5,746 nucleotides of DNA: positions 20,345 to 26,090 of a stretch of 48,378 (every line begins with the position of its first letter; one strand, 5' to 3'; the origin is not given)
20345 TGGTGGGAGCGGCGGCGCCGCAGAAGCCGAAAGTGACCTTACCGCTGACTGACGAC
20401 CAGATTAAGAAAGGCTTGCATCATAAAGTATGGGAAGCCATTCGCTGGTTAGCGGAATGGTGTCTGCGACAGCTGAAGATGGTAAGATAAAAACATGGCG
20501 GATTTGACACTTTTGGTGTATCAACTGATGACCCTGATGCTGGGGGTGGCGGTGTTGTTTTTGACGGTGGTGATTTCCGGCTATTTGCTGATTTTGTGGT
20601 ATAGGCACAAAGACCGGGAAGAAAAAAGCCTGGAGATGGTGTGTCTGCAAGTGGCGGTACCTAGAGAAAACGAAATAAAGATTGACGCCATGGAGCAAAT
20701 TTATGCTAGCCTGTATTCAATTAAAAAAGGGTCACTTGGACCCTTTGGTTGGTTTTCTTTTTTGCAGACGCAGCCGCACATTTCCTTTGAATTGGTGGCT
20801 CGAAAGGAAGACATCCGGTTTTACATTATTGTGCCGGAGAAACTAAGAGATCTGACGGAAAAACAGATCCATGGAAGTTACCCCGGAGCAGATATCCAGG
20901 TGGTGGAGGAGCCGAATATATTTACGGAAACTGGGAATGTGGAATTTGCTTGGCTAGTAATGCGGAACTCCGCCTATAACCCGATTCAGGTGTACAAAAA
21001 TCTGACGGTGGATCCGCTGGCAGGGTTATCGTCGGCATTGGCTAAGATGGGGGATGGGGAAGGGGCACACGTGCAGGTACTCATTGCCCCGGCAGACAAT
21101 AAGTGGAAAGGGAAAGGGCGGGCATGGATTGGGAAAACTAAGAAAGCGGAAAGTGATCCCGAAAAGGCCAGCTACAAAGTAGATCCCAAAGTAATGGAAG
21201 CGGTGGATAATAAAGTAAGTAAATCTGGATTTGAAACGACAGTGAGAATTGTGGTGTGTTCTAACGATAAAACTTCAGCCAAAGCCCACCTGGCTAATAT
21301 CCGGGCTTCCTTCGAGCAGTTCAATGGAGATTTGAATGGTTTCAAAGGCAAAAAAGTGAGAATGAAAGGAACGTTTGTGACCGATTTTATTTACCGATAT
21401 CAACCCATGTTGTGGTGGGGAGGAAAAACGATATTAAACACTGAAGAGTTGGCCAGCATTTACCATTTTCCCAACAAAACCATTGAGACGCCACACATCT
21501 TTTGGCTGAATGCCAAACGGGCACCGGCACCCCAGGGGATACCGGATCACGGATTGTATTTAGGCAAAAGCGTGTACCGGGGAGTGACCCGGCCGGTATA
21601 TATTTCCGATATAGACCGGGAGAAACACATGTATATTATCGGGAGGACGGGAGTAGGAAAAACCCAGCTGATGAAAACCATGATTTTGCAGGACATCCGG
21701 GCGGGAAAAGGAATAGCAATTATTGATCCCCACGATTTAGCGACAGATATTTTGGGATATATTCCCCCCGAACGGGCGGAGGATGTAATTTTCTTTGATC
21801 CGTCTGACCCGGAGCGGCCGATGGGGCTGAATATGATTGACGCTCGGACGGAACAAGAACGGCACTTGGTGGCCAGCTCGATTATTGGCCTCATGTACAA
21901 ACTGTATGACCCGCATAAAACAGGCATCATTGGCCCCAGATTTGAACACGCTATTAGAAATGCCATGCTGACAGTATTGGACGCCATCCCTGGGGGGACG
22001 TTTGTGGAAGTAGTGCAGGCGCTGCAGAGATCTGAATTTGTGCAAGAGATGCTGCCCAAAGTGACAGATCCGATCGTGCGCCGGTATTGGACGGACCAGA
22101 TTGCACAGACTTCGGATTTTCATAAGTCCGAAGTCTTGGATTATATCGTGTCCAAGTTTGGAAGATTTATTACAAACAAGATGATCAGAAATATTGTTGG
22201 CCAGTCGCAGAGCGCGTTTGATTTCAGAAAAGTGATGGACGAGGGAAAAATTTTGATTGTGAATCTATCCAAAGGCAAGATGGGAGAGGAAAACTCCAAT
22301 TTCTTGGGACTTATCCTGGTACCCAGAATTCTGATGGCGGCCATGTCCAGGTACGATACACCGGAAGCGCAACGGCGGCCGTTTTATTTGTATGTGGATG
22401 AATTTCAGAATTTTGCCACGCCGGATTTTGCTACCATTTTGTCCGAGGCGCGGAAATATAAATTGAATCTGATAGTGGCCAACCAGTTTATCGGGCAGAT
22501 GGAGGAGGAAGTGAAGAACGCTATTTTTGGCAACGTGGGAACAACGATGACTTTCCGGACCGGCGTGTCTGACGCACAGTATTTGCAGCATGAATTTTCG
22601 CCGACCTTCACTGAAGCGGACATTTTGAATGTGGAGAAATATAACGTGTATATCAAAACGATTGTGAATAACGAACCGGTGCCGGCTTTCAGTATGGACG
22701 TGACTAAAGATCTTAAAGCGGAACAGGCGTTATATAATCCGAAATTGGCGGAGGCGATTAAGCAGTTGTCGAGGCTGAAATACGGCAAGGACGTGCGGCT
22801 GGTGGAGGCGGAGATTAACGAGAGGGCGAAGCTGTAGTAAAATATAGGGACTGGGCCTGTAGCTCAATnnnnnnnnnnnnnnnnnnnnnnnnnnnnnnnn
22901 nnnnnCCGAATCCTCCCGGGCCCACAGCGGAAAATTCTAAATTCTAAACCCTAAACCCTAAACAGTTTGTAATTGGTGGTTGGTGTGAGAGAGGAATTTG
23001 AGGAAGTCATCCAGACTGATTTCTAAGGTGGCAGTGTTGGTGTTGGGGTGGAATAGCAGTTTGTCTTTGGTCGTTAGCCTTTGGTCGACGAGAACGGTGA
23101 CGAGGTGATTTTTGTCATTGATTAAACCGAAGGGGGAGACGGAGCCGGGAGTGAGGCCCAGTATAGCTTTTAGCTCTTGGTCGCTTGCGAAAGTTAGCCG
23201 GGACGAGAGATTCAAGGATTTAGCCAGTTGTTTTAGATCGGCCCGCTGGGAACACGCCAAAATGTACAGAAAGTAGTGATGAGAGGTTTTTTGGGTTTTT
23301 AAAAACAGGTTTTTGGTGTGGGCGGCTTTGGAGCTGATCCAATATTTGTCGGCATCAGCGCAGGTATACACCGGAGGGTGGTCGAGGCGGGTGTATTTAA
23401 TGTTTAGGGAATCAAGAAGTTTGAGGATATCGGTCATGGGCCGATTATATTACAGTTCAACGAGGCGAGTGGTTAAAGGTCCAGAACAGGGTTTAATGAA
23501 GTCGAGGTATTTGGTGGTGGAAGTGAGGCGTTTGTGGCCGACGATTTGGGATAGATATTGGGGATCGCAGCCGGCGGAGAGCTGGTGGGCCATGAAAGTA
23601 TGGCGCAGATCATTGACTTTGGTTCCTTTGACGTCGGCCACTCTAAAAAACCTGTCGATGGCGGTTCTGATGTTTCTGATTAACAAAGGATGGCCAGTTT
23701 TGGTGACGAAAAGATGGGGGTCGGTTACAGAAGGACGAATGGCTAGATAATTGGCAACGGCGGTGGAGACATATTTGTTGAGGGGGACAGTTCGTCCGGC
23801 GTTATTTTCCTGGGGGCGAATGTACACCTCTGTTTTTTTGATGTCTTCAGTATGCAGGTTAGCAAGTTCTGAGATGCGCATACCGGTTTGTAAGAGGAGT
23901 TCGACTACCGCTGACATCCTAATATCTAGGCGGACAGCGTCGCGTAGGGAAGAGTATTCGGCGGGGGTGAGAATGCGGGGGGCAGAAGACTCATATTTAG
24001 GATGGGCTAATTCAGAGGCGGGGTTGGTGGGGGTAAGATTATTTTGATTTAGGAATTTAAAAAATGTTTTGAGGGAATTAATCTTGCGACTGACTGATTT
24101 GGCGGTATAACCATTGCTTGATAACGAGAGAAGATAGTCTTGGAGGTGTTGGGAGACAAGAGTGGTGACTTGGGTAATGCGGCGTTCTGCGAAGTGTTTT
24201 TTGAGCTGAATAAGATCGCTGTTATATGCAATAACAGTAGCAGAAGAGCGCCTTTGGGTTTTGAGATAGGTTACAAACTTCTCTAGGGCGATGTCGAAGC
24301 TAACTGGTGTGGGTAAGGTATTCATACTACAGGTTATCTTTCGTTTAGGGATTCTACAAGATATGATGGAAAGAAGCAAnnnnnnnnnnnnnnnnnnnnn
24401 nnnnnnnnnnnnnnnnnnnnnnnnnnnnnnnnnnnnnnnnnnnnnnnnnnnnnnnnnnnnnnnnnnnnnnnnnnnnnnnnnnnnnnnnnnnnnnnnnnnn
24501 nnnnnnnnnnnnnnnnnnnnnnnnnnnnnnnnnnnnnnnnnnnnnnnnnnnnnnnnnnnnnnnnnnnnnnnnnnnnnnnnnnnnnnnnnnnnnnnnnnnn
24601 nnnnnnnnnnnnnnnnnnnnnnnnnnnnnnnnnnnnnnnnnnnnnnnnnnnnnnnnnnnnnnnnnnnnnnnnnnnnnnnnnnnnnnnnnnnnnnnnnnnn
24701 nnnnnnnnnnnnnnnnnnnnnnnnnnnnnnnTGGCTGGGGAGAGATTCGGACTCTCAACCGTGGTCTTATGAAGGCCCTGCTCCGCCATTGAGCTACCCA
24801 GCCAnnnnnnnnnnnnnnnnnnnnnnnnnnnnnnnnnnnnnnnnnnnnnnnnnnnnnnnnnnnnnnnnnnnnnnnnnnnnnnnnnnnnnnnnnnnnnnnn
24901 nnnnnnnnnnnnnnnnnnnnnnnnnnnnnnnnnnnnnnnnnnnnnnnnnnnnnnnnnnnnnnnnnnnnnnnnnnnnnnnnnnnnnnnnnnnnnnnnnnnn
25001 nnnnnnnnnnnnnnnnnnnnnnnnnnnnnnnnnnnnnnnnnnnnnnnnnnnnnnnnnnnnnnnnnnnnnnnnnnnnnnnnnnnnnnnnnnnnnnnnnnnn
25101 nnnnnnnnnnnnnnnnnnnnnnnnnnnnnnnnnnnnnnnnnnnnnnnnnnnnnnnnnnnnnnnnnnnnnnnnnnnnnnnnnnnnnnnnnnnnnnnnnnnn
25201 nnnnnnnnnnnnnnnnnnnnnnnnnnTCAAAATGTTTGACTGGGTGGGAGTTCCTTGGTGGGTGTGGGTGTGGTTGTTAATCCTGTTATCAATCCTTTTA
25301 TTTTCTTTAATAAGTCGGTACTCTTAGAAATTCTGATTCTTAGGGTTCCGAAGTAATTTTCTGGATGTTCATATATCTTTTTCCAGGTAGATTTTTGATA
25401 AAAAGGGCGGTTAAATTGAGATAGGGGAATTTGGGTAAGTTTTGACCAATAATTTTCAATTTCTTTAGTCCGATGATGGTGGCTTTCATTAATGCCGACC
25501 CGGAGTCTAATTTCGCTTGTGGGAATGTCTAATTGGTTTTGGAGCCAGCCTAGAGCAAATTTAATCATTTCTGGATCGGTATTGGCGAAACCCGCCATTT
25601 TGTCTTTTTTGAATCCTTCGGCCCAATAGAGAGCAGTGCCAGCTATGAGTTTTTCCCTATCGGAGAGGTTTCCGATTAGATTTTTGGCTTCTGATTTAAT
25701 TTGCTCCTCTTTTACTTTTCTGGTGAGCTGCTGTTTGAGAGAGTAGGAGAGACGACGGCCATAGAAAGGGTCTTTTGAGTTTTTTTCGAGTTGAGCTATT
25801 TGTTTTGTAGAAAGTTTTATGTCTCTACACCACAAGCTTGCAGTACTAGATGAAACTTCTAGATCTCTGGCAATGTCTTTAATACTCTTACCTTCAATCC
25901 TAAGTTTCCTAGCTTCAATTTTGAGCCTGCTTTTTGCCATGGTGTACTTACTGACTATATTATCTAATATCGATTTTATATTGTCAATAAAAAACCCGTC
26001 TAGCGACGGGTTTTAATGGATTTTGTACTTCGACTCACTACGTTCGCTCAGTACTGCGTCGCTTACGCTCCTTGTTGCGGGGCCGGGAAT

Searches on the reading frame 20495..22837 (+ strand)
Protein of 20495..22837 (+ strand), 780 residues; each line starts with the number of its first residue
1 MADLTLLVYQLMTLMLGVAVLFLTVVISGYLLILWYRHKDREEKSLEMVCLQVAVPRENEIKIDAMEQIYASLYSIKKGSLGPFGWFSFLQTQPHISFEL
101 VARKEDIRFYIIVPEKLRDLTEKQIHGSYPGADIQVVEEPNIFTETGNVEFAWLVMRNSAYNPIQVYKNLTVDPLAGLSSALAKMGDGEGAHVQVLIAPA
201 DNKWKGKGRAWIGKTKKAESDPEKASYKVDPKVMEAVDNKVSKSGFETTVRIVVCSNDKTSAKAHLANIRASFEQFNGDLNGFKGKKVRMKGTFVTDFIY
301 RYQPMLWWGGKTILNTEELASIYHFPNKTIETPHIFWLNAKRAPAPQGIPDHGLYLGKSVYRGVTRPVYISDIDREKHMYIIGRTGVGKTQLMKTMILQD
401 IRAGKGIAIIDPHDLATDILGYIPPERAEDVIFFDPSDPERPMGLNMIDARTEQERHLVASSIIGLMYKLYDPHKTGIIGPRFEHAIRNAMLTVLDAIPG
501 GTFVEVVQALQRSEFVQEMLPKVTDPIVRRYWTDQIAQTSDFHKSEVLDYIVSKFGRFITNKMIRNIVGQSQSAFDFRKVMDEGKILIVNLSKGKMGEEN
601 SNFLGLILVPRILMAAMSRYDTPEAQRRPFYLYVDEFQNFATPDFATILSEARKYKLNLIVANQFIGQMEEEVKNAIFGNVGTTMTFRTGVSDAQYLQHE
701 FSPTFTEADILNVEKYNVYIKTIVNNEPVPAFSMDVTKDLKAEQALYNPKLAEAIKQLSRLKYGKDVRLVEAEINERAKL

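Call 8: search_protein_families(library=pfam, proteins=[window:20495-22837:+])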
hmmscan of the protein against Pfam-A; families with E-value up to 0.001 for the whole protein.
window:20495-22837:+ (780 aa): 4 families
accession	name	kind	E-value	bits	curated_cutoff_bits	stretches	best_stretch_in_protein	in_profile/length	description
PF10412.15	TrwB_AAD_bind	-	6e-10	39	20.5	1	375-690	14-311/387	Type IV secretion-system coupling protein DNA-binding domain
PF12696.13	TraG-D_C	-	2.8e-07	31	22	1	629-708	1-82/126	TraM recognition site of TraD and TraG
PF02534.20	T4SS-DNA_transf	-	1.6e-06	27.7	20.1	1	539-672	218-347/468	Type IV secretory system Conjugative DNA transfer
PF01935.23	DUF87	-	6.4e-06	26.9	23.2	1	376-414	23-62/220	Helicase HerA, central domain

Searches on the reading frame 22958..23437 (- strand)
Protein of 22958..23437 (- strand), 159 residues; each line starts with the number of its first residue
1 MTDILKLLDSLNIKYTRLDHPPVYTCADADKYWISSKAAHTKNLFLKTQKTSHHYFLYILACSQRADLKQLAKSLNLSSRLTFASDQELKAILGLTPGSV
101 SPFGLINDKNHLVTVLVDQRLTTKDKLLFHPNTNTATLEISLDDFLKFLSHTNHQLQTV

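Call 8: search_protein_families(library=pfam, proteins=[window:22958-23437:-])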
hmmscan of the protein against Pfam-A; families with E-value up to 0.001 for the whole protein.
window:22958-23437:- (159 aa): 1 family
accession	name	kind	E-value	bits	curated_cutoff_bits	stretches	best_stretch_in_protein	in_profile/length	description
PF04073.20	tRNA_edit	-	2.1e-29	102.5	25.5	1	20-148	1-123/123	Aminoacyl-tRNA editing domain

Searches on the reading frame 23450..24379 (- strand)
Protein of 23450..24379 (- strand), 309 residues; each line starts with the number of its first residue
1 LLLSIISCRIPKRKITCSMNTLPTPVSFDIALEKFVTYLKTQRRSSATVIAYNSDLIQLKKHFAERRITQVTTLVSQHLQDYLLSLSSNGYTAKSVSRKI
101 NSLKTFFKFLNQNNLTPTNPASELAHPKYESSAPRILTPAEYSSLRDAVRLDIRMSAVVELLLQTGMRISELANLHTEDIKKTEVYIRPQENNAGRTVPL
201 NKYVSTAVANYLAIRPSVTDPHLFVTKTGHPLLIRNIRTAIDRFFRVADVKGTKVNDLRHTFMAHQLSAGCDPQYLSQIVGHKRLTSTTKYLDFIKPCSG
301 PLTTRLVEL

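Call 8: search_protein_families(library=pfam, proteins=[window:23450-24379:-])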
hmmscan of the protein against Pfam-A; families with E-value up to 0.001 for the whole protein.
window:23450-24379:- (309 aa): 3 families
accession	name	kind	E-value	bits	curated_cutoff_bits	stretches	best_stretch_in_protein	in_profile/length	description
PF00589.27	Phage_integrase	-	4.7e-25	88.8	27.1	1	137-293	3-167/172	Phage integrase family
PF02899.23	Phage_int_SAM_1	-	2.7e-14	53.7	22.3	1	32-112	1-81/83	Phage integrase, N-terminal SAM-like domain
PF13495.12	Phage_int_SAM_4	-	0.00044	21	27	1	32-112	2-80/85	Phage integrase, N-terminal SAM-like domain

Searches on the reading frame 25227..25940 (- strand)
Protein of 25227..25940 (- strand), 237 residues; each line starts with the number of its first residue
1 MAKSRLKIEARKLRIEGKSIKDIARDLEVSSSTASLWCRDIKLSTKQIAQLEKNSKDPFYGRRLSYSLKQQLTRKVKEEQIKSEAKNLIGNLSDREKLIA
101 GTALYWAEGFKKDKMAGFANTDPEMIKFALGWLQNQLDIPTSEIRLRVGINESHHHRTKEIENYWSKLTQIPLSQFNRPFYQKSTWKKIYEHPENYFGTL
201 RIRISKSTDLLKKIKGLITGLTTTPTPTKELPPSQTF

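Call 8: search_protein_families(library=pfam, proteins=[window:25227-25940:-])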
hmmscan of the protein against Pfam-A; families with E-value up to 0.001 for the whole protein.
window:25227-25940:- (237 aa): 1 family
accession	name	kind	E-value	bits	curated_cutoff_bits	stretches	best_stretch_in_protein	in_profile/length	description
PF13384.12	HTH_23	-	0.00058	20.1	24.6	0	2-37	2-37/50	Homeodomain-like domain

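Call 49: find_encoding_contigs(protein=window:25227-25940:-, flank=10000, max_places=10)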
Protein window:25227-25940:- (237 aa): 22 contigs read that carry it; 10 places shown.
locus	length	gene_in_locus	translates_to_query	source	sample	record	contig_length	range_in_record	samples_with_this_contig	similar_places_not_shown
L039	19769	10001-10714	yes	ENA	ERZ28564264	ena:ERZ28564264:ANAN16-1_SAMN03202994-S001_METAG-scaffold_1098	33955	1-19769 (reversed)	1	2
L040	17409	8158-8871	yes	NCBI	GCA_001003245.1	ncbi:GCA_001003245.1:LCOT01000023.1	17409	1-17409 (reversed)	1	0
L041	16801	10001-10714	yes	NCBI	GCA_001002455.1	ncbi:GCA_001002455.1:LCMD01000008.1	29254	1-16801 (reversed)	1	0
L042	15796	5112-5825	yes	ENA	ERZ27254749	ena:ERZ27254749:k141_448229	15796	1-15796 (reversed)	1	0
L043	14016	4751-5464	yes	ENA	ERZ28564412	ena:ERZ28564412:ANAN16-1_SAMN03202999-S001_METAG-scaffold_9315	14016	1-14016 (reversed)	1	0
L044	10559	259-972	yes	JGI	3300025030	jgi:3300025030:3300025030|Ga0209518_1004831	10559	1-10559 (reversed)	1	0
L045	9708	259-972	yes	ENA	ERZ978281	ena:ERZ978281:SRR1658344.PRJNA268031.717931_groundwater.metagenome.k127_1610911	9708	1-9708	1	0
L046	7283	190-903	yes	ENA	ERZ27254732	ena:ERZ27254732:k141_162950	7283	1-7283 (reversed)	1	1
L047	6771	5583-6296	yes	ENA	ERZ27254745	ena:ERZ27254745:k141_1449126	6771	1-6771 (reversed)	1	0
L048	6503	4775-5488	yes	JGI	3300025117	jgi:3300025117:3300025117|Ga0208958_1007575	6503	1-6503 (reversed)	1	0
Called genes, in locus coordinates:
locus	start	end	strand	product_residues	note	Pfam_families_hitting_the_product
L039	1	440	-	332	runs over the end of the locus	PF02463:SMC_N, PF11398:DUF2813 (faint), PF13175:AAA_15, PF13476:AAA_23, PF13555:AAA_29 (weak), PF13304:AAA_21 (weak)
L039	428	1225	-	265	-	PF01149:Fapy_DNA_glyco, PF06831:H2TH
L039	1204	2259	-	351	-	PF13439:Glyco_transf_4, PF00534:Glycos_transf_1, PF13692:Glyco_trans_1_4, PF13524:Glyco_trans_1_2 (weak)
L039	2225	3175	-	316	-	PF02739:5_3_exonuc_N, PF01367:5_3_exonuc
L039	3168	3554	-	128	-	PF13366:PDDEXK_3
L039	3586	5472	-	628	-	PF06480:FtsH_ext (faint), PF00004:AAA, PF07728:AAA_5 (weak), PF17862:AAA_lid_3, PF01434:Peptidase_M41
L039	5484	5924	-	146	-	PF13470:PIN_3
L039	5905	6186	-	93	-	PF02604:PhdYeFM_antitox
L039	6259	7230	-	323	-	-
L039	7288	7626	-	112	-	PF01588:tRNA_bind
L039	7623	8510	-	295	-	PF00579:tRNA-synt_1b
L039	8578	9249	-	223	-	PF00565:SNase (weak)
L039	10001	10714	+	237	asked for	-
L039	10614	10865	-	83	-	-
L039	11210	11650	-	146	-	PF04977:DivIC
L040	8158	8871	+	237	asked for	-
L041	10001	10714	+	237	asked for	-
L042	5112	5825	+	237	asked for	-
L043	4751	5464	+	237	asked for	-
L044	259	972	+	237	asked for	-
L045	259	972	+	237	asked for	-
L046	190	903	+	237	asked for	-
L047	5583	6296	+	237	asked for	-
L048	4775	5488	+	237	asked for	-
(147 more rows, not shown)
